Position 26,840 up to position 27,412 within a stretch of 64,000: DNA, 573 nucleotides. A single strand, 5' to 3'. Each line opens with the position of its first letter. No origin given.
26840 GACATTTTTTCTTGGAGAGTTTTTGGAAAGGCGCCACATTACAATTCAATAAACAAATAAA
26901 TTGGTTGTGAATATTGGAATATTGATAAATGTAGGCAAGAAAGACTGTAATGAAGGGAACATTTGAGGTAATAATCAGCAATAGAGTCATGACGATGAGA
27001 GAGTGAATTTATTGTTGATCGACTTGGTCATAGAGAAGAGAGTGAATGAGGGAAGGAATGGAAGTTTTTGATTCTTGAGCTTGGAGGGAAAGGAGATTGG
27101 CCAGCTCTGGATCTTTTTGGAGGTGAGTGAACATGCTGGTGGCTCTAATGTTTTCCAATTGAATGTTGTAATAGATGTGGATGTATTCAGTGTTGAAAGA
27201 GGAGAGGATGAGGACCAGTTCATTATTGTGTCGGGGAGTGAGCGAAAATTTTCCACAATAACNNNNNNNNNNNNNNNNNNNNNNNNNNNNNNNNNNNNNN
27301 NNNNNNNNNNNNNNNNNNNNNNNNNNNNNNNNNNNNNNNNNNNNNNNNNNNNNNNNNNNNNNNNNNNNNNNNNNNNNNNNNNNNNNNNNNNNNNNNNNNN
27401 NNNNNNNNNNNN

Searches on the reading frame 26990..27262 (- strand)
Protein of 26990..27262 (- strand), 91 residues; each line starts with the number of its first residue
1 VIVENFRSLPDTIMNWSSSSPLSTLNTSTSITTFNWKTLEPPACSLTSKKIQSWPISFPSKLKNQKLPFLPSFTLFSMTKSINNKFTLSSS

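Call 39: search_protein_families(library=pfam, proteins=[window:26990-27262:-, window:27012-27260:-], max_evalue=10)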
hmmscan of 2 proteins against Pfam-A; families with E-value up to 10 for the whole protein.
seq(91 aa): 0 families

seq(83 aa): 0 families
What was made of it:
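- On ITFG2 (PF15907), neighbouring fragment at 27009-27262 (-): The fragment alone gives no Pfam hit (call 39).
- Closest known: ITFG2 / KICSTOR-component-like beta-propeller. Different: The fragment itself gives no Pfam hit (call 39).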
